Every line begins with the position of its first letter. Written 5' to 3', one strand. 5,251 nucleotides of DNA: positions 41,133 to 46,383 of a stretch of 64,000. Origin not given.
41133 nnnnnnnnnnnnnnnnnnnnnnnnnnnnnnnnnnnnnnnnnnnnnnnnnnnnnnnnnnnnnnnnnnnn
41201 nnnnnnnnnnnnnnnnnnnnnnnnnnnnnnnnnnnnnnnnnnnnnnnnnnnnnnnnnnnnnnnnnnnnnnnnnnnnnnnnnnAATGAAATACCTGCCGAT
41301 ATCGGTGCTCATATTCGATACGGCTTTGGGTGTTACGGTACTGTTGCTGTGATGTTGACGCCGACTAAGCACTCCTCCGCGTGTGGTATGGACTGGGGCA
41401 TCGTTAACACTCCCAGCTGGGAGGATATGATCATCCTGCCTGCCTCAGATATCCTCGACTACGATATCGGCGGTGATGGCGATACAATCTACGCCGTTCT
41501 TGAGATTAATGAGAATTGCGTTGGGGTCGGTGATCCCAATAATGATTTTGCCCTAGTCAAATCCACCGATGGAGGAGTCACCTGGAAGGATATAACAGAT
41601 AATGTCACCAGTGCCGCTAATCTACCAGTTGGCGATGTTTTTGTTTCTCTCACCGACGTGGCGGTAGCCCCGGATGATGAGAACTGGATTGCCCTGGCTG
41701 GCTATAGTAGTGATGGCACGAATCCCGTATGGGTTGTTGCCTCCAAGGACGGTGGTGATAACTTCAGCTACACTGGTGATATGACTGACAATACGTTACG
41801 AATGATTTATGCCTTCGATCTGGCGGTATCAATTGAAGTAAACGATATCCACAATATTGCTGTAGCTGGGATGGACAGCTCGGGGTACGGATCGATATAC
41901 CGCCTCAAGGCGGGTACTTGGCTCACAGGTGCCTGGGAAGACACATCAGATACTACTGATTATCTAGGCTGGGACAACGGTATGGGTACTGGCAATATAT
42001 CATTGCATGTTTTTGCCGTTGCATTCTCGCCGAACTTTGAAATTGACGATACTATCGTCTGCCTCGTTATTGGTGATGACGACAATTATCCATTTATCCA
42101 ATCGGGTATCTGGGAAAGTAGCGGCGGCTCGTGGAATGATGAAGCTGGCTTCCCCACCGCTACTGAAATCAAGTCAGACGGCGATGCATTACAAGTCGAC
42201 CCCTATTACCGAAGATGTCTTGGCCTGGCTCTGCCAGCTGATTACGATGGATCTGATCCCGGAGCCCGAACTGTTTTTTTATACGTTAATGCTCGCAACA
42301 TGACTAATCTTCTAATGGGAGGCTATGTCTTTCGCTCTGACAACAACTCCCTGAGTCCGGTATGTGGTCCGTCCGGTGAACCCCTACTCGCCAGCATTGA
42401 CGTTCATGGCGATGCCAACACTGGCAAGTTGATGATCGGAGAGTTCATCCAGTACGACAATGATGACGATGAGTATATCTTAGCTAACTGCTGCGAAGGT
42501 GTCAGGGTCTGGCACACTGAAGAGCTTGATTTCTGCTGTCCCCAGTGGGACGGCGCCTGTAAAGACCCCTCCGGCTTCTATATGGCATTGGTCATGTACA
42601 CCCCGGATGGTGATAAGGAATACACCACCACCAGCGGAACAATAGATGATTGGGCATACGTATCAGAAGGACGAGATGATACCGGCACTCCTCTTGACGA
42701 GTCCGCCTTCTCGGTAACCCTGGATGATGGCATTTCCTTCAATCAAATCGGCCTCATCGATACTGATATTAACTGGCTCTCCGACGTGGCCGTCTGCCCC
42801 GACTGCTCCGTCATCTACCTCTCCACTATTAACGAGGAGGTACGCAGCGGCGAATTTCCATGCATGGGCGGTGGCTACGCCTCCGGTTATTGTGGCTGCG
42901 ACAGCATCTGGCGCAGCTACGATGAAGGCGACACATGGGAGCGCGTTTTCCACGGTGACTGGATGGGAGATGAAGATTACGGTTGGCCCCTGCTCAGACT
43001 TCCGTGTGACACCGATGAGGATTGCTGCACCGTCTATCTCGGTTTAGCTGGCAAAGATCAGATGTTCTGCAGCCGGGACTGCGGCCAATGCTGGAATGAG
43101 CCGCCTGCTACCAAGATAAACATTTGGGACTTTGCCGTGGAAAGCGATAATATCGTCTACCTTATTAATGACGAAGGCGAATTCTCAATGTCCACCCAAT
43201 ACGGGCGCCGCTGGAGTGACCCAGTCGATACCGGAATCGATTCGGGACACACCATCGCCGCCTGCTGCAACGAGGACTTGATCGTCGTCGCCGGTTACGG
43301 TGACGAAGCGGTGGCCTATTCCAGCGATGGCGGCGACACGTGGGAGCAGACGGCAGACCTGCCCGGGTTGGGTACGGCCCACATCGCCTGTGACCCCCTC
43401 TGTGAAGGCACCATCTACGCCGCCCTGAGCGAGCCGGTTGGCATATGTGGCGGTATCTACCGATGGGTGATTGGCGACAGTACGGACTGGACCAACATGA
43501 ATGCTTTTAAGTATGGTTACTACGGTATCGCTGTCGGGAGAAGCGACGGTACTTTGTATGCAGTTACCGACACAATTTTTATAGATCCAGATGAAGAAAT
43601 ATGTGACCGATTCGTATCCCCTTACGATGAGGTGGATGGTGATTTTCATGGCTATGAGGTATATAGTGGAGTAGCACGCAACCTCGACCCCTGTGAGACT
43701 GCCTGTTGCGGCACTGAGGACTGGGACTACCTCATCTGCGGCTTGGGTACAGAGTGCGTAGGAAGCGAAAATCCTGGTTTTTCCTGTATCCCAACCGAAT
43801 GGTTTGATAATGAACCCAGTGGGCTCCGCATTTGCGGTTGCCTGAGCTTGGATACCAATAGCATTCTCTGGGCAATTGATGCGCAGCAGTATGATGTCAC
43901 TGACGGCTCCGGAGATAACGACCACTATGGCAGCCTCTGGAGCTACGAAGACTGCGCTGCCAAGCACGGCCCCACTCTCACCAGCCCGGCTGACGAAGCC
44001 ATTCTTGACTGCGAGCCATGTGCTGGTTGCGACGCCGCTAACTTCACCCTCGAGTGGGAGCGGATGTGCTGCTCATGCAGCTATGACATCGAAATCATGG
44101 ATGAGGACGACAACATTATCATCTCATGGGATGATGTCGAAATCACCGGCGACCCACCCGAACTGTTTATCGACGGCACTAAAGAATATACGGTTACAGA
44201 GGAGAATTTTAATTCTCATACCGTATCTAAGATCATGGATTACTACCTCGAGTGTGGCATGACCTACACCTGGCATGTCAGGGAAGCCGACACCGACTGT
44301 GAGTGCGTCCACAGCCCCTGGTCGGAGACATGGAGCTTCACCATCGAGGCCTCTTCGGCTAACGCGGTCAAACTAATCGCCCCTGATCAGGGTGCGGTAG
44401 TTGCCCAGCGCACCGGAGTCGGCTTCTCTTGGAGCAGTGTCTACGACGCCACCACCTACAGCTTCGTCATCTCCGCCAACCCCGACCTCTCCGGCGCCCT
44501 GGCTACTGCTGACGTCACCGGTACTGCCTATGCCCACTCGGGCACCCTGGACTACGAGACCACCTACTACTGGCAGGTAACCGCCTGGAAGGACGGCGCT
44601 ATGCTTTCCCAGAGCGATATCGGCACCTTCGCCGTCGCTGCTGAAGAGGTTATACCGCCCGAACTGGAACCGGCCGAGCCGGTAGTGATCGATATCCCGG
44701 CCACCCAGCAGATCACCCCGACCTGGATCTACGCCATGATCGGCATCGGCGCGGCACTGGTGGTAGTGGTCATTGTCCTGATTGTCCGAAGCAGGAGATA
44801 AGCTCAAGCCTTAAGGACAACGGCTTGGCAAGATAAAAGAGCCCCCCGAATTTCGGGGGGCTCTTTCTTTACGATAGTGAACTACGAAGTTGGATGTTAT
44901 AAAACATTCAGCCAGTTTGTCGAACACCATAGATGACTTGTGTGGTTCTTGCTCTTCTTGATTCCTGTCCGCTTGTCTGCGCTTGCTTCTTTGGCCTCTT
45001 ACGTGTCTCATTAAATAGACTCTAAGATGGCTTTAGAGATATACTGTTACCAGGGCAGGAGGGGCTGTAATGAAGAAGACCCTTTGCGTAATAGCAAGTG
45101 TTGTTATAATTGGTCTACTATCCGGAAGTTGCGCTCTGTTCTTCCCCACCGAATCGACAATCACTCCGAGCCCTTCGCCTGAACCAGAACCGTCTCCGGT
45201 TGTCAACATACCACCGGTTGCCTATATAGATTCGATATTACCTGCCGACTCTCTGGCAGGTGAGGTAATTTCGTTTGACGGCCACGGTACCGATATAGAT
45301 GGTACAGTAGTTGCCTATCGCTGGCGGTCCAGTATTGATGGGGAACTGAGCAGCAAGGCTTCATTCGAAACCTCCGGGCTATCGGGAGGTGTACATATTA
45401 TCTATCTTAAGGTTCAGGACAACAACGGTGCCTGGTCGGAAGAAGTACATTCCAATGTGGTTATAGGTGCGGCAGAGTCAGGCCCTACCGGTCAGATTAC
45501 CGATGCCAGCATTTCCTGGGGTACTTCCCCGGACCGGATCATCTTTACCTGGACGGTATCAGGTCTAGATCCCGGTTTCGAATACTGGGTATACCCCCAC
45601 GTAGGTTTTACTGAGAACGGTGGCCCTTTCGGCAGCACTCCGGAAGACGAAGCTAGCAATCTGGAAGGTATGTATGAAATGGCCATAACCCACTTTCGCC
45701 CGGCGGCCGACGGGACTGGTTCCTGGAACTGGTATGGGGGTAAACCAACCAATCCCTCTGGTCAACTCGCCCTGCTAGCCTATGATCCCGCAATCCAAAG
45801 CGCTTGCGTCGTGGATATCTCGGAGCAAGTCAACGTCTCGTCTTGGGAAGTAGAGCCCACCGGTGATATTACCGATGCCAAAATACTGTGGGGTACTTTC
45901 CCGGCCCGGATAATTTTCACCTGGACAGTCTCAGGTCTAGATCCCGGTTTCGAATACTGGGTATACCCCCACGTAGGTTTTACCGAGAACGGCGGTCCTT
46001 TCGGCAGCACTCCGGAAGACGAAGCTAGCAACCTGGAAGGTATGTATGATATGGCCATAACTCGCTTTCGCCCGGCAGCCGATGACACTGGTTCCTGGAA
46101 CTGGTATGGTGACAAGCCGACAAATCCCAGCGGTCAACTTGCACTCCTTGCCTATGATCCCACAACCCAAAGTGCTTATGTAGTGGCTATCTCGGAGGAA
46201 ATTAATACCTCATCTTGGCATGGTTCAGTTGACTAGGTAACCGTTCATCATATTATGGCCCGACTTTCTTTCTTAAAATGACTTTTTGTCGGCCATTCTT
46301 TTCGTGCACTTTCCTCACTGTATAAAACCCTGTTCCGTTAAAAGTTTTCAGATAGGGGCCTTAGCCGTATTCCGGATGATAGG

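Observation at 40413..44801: Giant Cys-rich Asp-box propeller protein with signal peptide and C-terminal anchor: S-layer/envelope candidate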

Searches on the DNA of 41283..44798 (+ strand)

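Call 72: search_rna_families(sources=[L001, L002, L003, L004, L005, L015, L016, L017, L019, L035, L081, L084, L091], threshold=gathering)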
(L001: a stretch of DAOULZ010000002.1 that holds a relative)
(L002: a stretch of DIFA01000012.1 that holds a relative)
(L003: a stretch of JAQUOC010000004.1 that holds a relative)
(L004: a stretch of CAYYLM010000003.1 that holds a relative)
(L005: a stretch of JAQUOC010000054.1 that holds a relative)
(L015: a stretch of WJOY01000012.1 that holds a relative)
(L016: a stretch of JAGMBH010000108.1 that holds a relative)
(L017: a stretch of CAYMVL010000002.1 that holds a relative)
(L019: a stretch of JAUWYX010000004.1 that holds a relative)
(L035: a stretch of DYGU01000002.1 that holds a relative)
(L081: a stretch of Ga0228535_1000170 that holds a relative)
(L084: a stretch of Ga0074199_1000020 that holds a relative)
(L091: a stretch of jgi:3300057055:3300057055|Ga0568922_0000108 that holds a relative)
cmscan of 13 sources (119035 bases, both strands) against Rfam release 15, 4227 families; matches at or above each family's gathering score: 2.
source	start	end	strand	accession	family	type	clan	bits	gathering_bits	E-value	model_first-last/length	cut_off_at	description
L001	1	857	-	RF02541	LSU_rRNA_bacteria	Gene; rRNA;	CL00112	669.4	50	8.1e-217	1-822/2925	3'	Bacterial large subunit ribosomal RNA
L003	6892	6964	-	RF00005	tRNA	Gene; tRNA;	CL00001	68.1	29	1.9e-12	1-71/71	no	tRNA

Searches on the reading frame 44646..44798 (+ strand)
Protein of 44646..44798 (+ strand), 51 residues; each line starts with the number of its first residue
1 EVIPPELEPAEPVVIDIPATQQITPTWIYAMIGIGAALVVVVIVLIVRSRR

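Call 21: search_protein_families(library=ncbifam, proteins=[window:44646-44798:+], max_evalue=10)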
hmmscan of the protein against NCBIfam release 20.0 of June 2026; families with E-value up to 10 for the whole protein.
seq(51 aa): 2 families
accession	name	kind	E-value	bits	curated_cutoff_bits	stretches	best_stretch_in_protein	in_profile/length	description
NF041738.1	GG_III-CTERM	domain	0.019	14.9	22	1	30-51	2-24/28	GGIII-like transmembrane region-containing protein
NF033486.1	harvest_ssl1498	equivalog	4.3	7.3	45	1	29-46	31-48/53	photosystem II assembly protein Psb34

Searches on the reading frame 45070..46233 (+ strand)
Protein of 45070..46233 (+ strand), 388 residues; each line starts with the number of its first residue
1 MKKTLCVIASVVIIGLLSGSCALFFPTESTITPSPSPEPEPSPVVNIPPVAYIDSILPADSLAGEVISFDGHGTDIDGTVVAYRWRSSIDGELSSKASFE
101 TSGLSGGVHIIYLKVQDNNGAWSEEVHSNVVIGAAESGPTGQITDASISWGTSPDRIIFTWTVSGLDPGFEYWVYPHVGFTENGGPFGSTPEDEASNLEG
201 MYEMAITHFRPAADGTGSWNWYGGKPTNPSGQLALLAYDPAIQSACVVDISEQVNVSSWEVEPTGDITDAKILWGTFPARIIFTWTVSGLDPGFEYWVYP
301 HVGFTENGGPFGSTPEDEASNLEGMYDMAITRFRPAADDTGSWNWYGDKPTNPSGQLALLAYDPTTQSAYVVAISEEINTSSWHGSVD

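Call 20: search_protein_families(library=pfam, proteins=[window:45070-46233:+], max_evalue=0.01)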
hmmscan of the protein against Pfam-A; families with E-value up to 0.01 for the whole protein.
window:45070-46233:+ (388 aa): 2 families
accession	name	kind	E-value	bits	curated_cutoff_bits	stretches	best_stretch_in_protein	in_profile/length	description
PF22352.2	K319L-like_PKD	-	0.0047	17.3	27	0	67-124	14-77/84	K319L-like, PKD domain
PF18911.6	PKD_4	-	0.0052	17.2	27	0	58-128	11-81/85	PKD domain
